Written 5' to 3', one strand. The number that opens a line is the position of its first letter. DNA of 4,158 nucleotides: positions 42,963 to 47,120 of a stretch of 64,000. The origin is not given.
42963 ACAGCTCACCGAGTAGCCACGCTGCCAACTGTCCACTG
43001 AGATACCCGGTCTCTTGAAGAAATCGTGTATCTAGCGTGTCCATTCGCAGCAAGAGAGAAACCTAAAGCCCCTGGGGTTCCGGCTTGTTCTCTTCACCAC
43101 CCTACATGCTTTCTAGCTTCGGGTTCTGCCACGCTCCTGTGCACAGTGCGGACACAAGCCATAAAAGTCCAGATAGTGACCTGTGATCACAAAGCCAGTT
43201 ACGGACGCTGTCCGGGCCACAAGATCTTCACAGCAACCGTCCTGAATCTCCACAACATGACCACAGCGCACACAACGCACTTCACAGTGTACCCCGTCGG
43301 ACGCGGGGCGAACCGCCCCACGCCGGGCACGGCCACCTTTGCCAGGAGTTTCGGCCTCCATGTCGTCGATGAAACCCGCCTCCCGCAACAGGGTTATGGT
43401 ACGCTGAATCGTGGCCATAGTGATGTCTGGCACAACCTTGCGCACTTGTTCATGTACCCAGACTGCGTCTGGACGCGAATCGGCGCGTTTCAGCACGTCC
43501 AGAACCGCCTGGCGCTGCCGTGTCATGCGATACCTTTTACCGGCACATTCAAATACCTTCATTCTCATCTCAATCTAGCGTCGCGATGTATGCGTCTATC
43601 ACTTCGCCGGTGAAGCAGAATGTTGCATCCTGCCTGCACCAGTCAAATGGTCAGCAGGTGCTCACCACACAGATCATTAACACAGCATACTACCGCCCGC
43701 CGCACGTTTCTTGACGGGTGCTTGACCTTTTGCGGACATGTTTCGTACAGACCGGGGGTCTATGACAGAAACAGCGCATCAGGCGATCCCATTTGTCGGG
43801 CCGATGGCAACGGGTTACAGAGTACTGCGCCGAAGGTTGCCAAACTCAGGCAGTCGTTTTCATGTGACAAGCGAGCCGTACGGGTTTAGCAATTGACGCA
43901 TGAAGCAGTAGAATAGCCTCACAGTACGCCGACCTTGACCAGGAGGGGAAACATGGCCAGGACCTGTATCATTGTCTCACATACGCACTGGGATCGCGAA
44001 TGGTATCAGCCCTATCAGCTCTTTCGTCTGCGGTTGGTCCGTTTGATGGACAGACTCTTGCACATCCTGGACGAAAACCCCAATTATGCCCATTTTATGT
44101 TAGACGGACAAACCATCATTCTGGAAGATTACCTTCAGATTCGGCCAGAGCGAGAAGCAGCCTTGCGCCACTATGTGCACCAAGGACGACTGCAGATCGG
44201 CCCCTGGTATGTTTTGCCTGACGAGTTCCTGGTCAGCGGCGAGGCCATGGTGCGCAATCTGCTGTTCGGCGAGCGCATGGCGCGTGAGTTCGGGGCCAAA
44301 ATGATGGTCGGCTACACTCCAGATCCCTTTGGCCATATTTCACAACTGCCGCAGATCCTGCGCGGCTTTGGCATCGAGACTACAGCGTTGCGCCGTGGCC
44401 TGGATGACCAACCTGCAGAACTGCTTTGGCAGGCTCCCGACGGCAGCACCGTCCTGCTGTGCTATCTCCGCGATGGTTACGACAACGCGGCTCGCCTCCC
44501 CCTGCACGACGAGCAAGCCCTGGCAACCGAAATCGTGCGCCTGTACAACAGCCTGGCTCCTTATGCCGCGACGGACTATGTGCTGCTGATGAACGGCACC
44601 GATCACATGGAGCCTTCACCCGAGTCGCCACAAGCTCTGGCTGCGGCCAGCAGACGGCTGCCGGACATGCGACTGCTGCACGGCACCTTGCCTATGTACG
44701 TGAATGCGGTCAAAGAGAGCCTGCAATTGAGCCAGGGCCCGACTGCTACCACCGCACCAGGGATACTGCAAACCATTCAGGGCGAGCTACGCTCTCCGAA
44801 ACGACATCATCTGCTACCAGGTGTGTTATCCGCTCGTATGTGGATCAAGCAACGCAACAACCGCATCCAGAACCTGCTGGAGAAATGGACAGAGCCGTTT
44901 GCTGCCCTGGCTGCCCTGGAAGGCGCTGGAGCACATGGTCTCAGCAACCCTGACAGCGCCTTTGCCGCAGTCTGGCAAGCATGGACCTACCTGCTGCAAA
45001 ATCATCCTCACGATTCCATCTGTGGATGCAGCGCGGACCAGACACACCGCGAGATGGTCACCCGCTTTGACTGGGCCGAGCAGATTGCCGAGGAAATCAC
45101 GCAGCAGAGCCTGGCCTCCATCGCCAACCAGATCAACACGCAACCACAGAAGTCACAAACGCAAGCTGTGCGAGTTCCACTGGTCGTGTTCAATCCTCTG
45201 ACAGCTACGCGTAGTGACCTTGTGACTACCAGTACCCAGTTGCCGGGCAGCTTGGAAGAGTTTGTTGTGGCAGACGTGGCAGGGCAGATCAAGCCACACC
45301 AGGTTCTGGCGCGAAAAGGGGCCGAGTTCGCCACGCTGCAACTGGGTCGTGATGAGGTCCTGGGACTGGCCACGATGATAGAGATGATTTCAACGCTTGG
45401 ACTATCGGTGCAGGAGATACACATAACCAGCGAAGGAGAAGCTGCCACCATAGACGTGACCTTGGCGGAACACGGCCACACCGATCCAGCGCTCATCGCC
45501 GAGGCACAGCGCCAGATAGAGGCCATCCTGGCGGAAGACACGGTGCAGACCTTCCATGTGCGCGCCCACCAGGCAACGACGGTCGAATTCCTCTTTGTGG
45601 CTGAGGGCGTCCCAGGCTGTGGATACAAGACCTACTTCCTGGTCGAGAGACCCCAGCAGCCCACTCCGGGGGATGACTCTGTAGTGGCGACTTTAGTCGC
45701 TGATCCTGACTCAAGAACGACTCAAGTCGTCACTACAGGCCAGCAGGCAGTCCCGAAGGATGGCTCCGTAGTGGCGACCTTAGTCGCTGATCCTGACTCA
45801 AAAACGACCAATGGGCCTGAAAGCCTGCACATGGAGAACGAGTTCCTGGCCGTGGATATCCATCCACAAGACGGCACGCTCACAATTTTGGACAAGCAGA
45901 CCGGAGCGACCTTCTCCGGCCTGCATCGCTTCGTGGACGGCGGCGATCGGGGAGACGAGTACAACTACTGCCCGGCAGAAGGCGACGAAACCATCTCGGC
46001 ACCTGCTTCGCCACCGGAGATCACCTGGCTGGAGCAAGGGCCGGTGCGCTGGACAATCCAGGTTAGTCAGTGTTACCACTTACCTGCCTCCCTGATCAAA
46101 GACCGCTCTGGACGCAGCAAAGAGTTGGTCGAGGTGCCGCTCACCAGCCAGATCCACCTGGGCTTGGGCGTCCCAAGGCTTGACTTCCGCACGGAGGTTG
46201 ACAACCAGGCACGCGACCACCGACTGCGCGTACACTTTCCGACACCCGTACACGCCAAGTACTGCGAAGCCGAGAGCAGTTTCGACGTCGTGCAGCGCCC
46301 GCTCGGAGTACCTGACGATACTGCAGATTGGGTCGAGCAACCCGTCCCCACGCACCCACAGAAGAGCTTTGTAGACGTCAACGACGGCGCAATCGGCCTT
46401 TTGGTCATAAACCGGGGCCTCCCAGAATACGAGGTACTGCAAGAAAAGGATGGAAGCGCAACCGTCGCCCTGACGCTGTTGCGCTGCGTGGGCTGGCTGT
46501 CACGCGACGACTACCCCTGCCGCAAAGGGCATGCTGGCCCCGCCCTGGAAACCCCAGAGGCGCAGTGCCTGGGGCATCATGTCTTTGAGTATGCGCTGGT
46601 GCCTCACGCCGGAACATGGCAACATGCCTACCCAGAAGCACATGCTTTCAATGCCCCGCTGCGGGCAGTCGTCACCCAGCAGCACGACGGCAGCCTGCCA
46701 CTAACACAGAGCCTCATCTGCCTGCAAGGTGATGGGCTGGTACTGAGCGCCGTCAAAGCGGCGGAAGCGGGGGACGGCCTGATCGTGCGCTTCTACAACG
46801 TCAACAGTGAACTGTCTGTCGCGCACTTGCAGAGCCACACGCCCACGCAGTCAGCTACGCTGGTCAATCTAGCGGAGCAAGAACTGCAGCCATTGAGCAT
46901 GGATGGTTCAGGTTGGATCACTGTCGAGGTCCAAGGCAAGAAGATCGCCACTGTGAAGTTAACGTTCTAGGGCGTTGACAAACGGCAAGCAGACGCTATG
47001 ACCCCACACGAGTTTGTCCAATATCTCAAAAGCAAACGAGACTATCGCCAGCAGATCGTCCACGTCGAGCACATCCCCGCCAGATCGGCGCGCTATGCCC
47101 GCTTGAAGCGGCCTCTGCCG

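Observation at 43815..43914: Conserved ~100-nt upstream element present three times ahead of unrelated plus-strand genes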

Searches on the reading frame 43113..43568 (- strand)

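Call 59: search_protein_families(library=pfam, proteins=[window:43113-43568:-], max_evalue=0.00001)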
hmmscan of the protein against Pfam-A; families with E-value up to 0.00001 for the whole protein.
window:43113-43568:- (151 aa): 1 family
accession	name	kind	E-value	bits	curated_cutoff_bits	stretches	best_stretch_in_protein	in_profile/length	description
PF01475.25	FUR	-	9e-17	61.8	23.1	1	13-136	4-121/121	Ferric uptake regulator family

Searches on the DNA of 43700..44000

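Call 11: search_rna_families(source=window, start=43700, end=44000, threshold=evalue, max_evalue=10, show_alignments=3)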
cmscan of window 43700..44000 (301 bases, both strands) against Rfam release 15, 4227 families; matches with E-value up to 10: 0.
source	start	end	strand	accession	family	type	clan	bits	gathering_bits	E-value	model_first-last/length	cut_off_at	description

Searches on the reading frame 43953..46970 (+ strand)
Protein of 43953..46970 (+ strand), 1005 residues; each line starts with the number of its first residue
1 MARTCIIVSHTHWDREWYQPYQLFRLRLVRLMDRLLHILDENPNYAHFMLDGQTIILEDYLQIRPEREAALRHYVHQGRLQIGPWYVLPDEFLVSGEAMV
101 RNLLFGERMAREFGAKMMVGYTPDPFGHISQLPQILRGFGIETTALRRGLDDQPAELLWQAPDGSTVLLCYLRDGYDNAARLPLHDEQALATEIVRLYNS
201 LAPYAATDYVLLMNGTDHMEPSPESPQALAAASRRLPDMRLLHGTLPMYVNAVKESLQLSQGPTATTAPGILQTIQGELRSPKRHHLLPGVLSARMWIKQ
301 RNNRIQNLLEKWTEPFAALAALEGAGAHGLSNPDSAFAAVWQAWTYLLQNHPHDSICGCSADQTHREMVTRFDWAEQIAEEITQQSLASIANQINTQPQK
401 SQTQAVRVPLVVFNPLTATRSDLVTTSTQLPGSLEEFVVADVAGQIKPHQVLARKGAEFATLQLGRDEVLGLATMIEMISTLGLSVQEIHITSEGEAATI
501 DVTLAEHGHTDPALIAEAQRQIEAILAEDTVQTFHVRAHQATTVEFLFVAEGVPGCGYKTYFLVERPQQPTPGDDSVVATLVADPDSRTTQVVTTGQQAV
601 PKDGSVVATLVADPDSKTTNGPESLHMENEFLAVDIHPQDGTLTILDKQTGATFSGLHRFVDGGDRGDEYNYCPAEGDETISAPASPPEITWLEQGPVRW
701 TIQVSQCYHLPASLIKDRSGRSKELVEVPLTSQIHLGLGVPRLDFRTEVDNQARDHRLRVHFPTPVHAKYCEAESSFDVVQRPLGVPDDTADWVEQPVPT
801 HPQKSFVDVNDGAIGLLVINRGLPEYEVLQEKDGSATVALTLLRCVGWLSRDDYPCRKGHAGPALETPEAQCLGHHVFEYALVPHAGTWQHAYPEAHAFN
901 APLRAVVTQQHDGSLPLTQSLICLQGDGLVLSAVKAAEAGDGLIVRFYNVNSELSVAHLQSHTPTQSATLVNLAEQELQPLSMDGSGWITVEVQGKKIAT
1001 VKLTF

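Call 15: find_encoding_contigs(protein=window:43953-46970:+, flank=10000, max_places=6)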
Protein window:43953-46970:+ (1005 aa): no gene with exactly this product is on record in the collection.
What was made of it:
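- Tried and rejected: An exact look-up of the window's GH38 protein found it is not on record, so the source genome could not be retrieved (call 15).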

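Call 17: find_homologous_proteins(query=window:43953-46970:+, max_evalue=1e-50)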
Query window:43953-46970:+ (1005 aa): 7993 proteins with E <= 1e-50 among 8000 candidates; the best 120 are listed.
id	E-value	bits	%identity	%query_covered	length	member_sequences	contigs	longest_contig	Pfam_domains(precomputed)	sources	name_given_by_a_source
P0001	0.0e+0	1653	72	100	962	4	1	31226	PF09261.17,PF07748.20,PF01074.29,PF17677.8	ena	-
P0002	0.0e+0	1604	69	100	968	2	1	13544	PF09261.17,PF07748.20,PF01074.29,PF17677.8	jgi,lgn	-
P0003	0.0e+0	1534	67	100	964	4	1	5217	PF09261.17,PF07748.20,PF01074.29,PF17677.8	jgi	jgi:mannosylglycerate hydrolase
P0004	0.0e+0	1529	67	100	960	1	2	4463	PF09261.17,PF07748.20,PF01074.29,PF17677.8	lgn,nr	nr:hypothetical protein [Chloroflexota bacterium]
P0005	0.0e+0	1510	66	100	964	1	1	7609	PF09261.17,PF07748.20,PF01074.29,PF17677.8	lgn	-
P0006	0.0e+0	1510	67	100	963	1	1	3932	PF09261.17,PF07748.20,PF01074.29,PF17677.8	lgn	-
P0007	0.0e+0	1509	66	100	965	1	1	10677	PF09261.17,PF07748.20,PF01074.29,PF17677.8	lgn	-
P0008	0.0e+0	1504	67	100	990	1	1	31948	PF09261.17,PF07748.20,PF01074.29,PF17677.8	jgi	-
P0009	0.0e+0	1502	66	100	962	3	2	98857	PF09261.17,PF07748.20,PF01074.29,PF17677.8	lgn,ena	-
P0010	0.0e+0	1500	66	100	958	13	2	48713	PF09261.17,PF07748.20,PF01074.29,PF17677.8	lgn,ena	-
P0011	0.0e+0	1495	66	100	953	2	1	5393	PF09261.17,PF07748.20,PF01074.29,PF17677.8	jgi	jgi:alpha-mannosidase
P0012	0.0e+0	1488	65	100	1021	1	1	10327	PF09261.17,PF07748.20,PF01074.29,PF17677.8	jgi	jgi:mannosylglycerate hydrolase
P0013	0.0e+0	1475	66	98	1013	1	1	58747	PF09261.17,PF07748.20,PF01074.29,PF17677.8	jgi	jgi:alpha-mannosidase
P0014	0.0e+0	1461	66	100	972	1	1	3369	PF09261.17,PF07748.20,PF01074.29,PF17677.8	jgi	jgi:alpha-mannosidase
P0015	0.0e+0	1458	63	100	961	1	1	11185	PF09261.17,PF07748.20,PF01074.29,PF17677.8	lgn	-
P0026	0.0e+0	1310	91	64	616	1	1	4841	PF07748.20,PF17677.8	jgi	-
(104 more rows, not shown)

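Call 18: find_encoding_contigs(protein=P0001, flank=10000, max_places=3)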
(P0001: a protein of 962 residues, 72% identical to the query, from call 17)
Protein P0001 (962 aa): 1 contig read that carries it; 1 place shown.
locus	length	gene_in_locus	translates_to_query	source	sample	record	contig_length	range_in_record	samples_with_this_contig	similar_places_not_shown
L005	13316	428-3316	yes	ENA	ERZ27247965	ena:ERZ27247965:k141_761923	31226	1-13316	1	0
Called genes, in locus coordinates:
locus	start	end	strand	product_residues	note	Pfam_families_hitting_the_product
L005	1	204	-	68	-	?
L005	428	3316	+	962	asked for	PF01074:Glyco_hydro_38N, PF09261:Alpha-mann_mid, PF07748:Glyco_hydro_38C, PF17677:Glyco_hydro38C2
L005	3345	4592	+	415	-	PF00534:Glycos_transf_1 (faint)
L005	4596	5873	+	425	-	PF13439:Glyco_transf_4, PF00534:Glycos_transf_1, PF13692:Glyco_trans_1_4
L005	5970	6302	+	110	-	PF06153:CdAMP_rec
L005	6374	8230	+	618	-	PF00535:Glycos_transf_2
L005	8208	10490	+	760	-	PF00270:DEAD, PF04851:ResIII (weak), PF00271:Helicase_C (weak), PF22982:WHD_HRQ1, PF09369:MZB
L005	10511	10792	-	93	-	PF02583:Trns_repr_metal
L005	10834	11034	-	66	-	PF09723:Zn_ribbon_8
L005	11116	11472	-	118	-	PF00085:Thioredoxin, PF14595:Thioredoxin_9, PF13098:Thioredoxin_2, PF13905:Thioredoxin_8 (faint)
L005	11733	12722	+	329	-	PF04055:Radical_SAM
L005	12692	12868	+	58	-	-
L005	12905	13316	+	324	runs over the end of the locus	PF02423:OCD_Mu_crystall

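Call 19: find_encoding_contigs(protein=P0026, flank=10000, max_places=3)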
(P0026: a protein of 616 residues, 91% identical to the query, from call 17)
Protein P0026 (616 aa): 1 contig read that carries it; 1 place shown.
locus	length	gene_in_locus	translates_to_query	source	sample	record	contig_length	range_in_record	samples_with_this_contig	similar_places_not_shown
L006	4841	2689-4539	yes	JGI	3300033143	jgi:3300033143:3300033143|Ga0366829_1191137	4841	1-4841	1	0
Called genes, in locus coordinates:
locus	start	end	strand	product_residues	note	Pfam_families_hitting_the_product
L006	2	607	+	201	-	?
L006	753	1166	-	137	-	PF01475:FUR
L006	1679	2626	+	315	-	PF01074:Glyco_hydro_38N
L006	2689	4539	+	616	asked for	PF07748:Glyco_hydro_38C, PF17677:Glyco_hydro38C2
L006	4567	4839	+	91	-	?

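Call 20: find_encoding_contigs(protein=P0002, flank=10000, max_places=3)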
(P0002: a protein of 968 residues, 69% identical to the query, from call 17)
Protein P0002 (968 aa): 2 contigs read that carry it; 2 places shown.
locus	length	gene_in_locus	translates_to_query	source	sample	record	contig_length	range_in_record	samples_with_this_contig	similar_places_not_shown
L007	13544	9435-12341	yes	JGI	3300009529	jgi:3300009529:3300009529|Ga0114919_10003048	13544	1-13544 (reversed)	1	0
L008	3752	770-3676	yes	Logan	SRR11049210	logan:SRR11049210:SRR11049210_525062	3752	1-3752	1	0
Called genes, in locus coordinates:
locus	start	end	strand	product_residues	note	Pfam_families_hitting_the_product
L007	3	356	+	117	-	?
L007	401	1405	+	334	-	PF05343:Peptidase_M42, PF01546:Peptidase_M20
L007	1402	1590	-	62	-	-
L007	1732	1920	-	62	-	-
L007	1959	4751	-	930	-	PF00528:BPD_transp_1, PF04389:Peptidase_M28, PF01546:Peptidase_M20 (weak)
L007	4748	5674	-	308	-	PF00528:BPD_transp_1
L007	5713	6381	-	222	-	PF13205:Big_5 (weak)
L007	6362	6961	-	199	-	PF04542:Sigma70_r2, PF08281:Sigma70_r4_2, PF04545:Sigma70_r4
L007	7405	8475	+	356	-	PF27529:AMPT, PF05343:Peptidase_M42, PF01546:Peptidase_M20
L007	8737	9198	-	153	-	PF01475:FUR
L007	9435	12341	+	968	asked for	PF01074:Glyco_hydro_38N, PF09261:Alpha-mann_mid, PF07748:Glyco_hydro_38C, PF17677:Glyco_hydro38C2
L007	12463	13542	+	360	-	?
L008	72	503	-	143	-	PF01475:FUR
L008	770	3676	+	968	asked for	PF01074:Glyco_hydro_38N, PF09261:Alpha-mann_mid, PF07748:Glyco_hydro_38C, PF17677:Glyco_hydro38C2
